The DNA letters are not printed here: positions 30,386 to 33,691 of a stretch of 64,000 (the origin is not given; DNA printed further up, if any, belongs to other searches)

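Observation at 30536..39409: Three tandem ~1000-aa paralogues made almost entirely of 23-26-residue helical repeats behind one N-terminal TM helix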

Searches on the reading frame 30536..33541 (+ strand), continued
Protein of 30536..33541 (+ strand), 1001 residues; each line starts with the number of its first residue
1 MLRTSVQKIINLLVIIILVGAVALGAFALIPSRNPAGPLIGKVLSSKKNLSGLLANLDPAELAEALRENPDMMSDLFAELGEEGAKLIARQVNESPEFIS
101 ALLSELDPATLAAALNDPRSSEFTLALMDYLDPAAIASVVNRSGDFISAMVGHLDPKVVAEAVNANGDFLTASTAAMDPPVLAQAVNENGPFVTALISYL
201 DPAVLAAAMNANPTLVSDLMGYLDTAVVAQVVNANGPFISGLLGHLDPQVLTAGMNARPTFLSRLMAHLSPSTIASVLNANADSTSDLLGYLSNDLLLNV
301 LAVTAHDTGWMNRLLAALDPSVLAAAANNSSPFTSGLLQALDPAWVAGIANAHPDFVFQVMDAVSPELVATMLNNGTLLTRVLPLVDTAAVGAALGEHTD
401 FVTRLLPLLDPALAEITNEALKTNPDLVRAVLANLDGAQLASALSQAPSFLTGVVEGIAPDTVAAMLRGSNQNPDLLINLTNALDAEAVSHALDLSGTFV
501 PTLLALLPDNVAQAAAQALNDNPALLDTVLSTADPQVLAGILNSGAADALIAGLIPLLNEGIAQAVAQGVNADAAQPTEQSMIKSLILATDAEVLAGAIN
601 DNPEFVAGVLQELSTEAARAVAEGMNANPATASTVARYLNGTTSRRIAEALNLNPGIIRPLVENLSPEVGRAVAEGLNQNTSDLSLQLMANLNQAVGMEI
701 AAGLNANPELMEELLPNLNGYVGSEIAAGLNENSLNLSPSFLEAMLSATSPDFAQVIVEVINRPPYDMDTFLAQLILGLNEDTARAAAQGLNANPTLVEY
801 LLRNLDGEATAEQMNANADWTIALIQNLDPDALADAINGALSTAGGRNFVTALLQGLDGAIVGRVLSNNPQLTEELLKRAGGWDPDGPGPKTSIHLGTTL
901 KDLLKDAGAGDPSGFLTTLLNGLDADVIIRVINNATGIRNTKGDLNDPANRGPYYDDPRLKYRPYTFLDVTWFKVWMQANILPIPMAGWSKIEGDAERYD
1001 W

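Call 49: predict_structure(alignment_id=A2)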
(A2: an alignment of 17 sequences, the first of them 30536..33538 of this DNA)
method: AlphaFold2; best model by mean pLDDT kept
length: 1001 residues; sequences in the alignment: 17
mean_pLDDT: 70.7   pTM: 0.47
mean pLDDT of the five models: 70.7, 68.0, 62.5, 61.7, 60.7
residues with pLDDT >= 90: 121; 70-90: 455; 50-70: 261; < 50: 164
segments of 3 or more residues with pLDDT < 50: 1-54, 485-508, 881-885, 887-899, 909-913, 935-945, 950-987, 991-1001
pLDDT, mean of each block of 10 residues (from residue 1): 39 38 30 37 44 55 69 70 76 78 79 77 77 82 81 82 80 83 85 86 87 85 88 87 85 83 86 86 79 77 74 84 77 65 76 79 77 69 68 65 68 57 58 61 60 56 57 59 47 41 45 59 61 59 55 58 67 69 68 80 82 86 87 91 92 93 94 93 92 94 93 89 94 87 93 84 66 90 92 87 84 86 85 76 80 77 73 61 46 44 52 58 63 48 47 42 41 38 44 39 26
secondary structure, 60 per line:
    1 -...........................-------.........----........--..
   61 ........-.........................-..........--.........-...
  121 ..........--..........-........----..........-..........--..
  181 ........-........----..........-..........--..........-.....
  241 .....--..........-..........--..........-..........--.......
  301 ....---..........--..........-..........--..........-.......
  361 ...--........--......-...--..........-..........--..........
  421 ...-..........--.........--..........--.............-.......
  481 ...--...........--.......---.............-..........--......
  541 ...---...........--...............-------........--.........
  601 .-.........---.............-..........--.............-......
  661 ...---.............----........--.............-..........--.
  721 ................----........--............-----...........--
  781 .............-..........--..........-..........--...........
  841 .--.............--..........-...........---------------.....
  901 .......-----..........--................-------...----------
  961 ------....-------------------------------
elements in order (helices of 4 or more, strands of 3 or more residues): H2-28 H36-44 H49-56 H59-68 H70-94 H96-105 H108-116 H118-130 H133-142 H144-151 H156-165 H167-176 H179-188 H190-197 H202-211 H213-222 H225-234 H236-245 H248-257 H259-268 H271-280 H282-291 H294-304 H308-317 H320-329 H331-340 H343-352 H354-363 H366-373 H376-381 H388-397 H399-408 H411-423 H425-434 H437-445 H448-457 H460-472 H474-483 H486-496 H499-505 H509-521 H523-532 H535-543 H547-557 H560-574 H582-589 H592-601 H603-611 H615-627 H629-638 H641-653 H655-663 H667-679 H684-691 H694-706 H708-717 H720-736 H741-748 H751-762 H768-778 H781-793 H795-804 H807-816 H818-827 H830-841 H844-856 H859-868 H870-880 H896-907 H913-922 H925-940 H967-970

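Call 52: fold_search(model_id=the predicted structure, library=pdb)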
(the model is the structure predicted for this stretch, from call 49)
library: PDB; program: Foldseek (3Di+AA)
matches with E <= 10: 1192; with E <= 0.001: 270
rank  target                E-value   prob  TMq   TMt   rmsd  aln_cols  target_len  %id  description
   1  9n75_LM               1.9e-07  1.00  0.17  0.13  24.1      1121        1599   12  SSU processome maturation and disassembly, State I (released 2025-11-05)
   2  1u6g_C                3.3e-07  1.00  0.16  0.15  36.1      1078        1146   12  Crystal Structure of The Cand1-Cul1-Roc1 Complex (released 2004-12-14)
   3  9ofv_e                3.9e-07  1.00  0.13  0.10  26.9      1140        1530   12  Consensus reconstruction of the eukaryotic Ribosome-associated Quality Control complex (released 2025-06-11)
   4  9g33_UJ               8.1e-07  1.00  0.18  0.13  21.1      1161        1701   12  Stalled 90S - Utp23-Krr1-deltaC3 (released 2025-06-18)
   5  9n6z_SP               8.4e-07  1.00  0.14  0.09  33.2      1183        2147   11  SSU processome maturation and disassembly, State D (released 2025-11-05)
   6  9n77_LM               9.4e-07  1.00  0.17  0.13  24.2      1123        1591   13  SSU processome maturation and disassembly, State K (released 2025-11-05)
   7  9n73_LM               9.8e-07  1.00  0.15  0.12  21.6      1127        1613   13  SSU processome maturation and disassembly, State G (released 2025-10-29)
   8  7z8t_D                1.1e-06  1.00  0.17  0.16  37.4      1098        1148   11  CAND1-SCF-SKP2 CAND1 engaged SCF rocked (released 2023-04-19)
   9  9n74_LM               1.2e-06  1.00  0.15  0.12  23.0      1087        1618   13  SSU processome maturation and disassembly, State H (released 2025-10-29)
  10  8aaf_e                1.3e-06  1.00  0.13  0.10  27.1      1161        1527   11  Yeast RQC complex in state G (released 2023-03-08)
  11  4a0c_B                1.4e-06  1.00  0.17  0.15  36.0      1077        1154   12  Structure of the CAND1-CUL4B-RBX1 complex (released 2011-11-30)
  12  2bku_D                1.4e-06  1.00  0.16  0.18  37.3       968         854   14  Kap95p:RanGTP complex (released 2005-05-04)
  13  9l4d_A                1.9e-06  1.00  0.14  0.08  33.1      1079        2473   13  ATR-ATRIP bound with RP-3500 (released 2025-05-21)
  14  9l45_A                2.1e-06  1.00  0.14  0.07  36.7      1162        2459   12  ATR-ATRIP bound with VE-822 (released 2025-05-21)
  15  9n78_LM               2.5e-06  1.00  0.15  0.13  22.6      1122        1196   14  SSU processome maturation and disassembly, State L (released 2025-11-05)
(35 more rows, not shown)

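Call 54: find_encoding_contigs(protein=P0013, flank=10000, max_places=2)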
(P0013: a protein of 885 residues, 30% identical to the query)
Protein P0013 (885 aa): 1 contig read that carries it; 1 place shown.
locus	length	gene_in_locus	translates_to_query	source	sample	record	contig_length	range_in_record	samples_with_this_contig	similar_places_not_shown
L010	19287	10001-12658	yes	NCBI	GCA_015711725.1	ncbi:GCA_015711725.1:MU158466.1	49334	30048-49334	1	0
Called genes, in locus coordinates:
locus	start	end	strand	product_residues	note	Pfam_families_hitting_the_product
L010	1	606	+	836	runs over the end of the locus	-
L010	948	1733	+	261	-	PF01790:LGT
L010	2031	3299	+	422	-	PF00275:EPSP_synthase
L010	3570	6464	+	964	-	PF00082:Peptidase_S8, PF18986:DUF5719 (weak)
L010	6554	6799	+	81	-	-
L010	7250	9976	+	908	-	-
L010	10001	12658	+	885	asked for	PF09280:XPC-binding (faint)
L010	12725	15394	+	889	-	-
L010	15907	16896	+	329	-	PF00005:ABC_tran, PF13304:AAA_21 (faint), PF13732:DrrA1-3_C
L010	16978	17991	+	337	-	PF12679:ABC2_membrane_2 (weak), PF01061:ABC2_membrane, PF12698:ABC2_membrane_3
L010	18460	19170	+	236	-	PF00072:Response_reg, PF00196:GerE, PF08281:Sigma70_r4_2 (weak), PF13384:HTH_23 (weak)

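Call 58: search_protein_families(library=pfam, proteins=[P0041, P0046, P0068, P0137, P0144, P0150, P0155, P0153, P0167, P0142], max_evalue=0.001)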
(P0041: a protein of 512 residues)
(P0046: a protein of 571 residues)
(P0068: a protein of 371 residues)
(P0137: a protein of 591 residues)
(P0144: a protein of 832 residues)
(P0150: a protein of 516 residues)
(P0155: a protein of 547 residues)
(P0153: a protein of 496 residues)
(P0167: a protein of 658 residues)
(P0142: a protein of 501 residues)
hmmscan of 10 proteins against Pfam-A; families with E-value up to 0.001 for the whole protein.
P0041 (512 aa): 3 families
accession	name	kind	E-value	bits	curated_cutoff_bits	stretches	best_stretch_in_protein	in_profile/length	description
PF03448.22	MgtE_N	-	1.2e-10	42.3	25.9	0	88-120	54-86/102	MgtE intracellular N domain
PF25238.1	OGFOD2-like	-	4.3e-07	30.4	31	0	186-222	71-107/123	OGFOD2-like domain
PF00777.23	Glyco_transf_29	-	6e-06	26.3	23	0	248-310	126-188/272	Glycosyltransferase family 29 (sialyltransferase)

P0046 (571 aa): 0 families

P0068 (371 aa): 0 families

P0137 (591 aa): 0 families

P0144 (832 aa): 2 families
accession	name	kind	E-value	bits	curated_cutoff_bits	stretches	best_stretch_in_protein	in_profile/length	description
PF07707.21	BACK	-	6.3e-11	42.7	20.9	1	186-250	35-100/103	BTB And C-terminal Kelch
PF17429.7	GP70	-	0.00012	22.2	27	0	537-567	9-38/54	Gene product 70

P0150 (516 aa): 0 families

P0155 (547 aa): 0 families

P0153 (496 aa): 0 families

P0167 (658 aa): 4 families
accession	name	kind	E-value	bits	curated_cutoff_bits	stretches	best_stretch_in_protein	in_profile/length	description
PF01816.23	LRV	-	8.8e-51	167.3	21.6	3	432-456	2-26/26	Leucine rich repeat variant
PF25591.1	LRV_2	-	6.5e-33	112.9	27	3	409-466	4-60/61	Leucine Rich Repeat Variant domain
PF02985.28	HEAT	-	1.2e-05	25.6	23.5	0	446-464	4-21/31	HEAT repeat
PF09280.16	XPC-binding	-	0.0001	22.3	26.4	0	212-244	14-45/57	XPC-binding domain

P0142 (501 aa): 0 families

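Call 77: search_solved_structures(query=P0167, max_evalue=0.01, show_alignments=1)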
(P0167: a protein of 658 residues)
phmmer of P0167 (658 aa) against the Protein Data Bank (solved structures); distinct sequences matched with E-value up to 0.01: 1.
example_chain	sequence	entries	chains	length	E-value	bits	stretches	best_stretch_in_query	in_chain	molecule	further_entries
1lrv_A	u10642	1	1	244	0.00021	23.1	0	197-268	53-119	LEUCINE-RICH REPEAT VARIANT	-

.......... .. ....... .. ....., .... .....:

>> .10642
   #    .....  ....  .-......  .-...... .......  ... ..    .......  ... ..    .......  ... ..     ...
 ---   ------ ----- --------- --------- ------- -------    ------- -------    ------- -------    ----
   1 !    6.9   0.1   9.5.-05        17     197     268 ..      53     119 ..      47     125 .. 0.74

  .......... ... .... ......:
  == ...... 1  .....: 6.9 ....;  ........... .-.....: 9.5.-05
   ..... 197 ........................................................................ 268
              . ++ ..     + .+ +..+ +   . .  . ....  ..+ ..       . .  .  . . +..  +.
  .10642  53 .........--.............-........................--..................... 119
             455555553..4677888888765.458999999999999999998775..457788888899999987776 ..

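Call 79: search_protein_families(library=pfam, proteins=[L007:7317-7640:+, L007:6624-7196:+, L007:15245-16180:+], max_evalue=1)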
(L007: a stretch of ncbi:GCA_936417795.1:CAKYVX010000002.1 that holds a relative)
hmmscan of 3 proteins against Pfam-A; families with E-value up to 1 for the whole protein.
L007:7317-7640:+ (108 aa): 1 family
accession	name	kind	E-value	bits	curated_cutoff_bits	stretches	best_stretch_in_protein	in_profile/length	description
PF10707.15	YrbL-PhoP_reg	-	0.017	15.2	31.5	1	9-56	64-110/185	PhoP regulatory network protein YrbL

L007:6624-7196:+ (190 aa): 8 families
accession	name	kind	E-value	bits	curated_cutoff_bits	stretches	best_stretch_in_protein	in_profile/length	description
PF04542.20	Sigma70_r2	-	2.5e-16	59.7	24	1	25-93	1-70/71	Sigma-70 region 2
PF08281.18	Sigma70_r4_2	-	4.8e-13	49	25.7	1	123-175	2-54/54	Sigma-70, region 4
PF04545.22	Sigma70_r4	-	2.3e-09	37.1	24.1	1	128-175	1-48/50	Sigma-70, region 4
PF07638.17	Sigma70_ECF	-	0.00099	19.5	21.1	1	9-165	6-169/185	ECF sigma factor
PF13518.12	HTH_28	-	0.024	15.2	25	1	136-170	1-35/52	Helix-turn-helix domain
PF00196.25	GerE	-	0.033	14.3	23.5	1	136-166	5-36/57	Bacterial regulatory proteins, luxR family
PF20432.4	Xre-like-HTH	-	0.12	13.2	25.8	1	148-180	24-55/63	Antitoxin Xre-like helix-turn-helix domain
PF19177.5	DUF5859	-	0.21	12.2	25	0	36-90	59-111/162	Family of unknown function (DUF5859)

L007:15245-16180:+ (311 aa): 1 family
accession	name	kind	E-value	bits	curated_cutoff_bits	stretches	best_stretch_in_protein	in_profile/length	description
PF19762.4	DUF6249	-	0.022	15.2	33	1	137-205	31-100/104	Domain of unknown function (DUF6249)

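Call 94: list_cluster_members(proteins=[window:30536-33538:+, window:33572-36469:+, window:36491-39406:+, P0168])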
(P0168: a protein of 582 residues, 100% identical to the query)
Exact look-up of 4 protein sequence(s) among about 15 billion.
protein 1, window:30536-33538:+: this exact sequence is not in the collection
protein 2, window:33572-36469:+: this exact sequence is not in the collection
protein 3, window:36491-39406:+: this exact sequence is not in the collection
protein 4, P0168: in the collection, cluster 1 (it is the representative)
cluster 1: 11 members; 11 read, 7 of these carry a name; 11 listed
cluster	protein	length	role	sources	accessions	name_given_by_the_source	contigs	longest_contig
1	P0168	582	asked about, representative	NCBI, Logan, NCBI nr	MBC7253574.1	MAG: V-type ATP synthase subunit A [Actinobacteria bacterium] | V-type ATP synthase subunit A [Actinomycetota bacterium]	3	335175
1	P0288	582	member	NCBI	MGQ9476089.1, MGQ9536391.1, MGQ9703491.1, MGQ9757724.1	MAG: V-type ATP synthase subunit A [Actinomycetota bacterium]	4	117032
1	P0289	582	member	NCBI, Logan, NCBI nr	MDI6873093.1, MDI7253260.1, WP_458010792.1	V-type ATP synthase subunit A [Candidatus Solincola sp.] | V-type ATP synthase subunit A [Actinomycetota bacterium]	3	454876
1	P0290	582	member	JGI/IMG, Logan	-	V/A-type H+-transporting ATPase subunit A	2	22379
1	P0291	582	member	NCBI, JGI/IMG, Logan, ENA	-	V/A-type H+-transporting ATPase subunit A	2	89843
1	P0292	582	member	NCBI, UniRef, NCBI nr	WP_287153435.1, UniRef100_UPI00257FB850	V-type ATP synthase subunit A [Candidatus Solincola tengchongensis] | V-type ATP synthase subunit A n=1 Tax=Candidatus Solincola tengchongensis TaxID=2900693 ...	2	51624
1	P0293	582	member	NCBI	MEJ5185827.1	MAG: V-type ATP synthase subunit A [Candidatus Geothermincolales bacterium]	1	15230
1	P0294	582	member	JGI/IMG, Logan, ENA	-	-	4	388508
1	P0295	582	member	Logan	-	-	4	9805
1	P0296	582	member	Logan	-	-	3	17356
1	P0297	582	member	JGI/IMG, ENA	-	-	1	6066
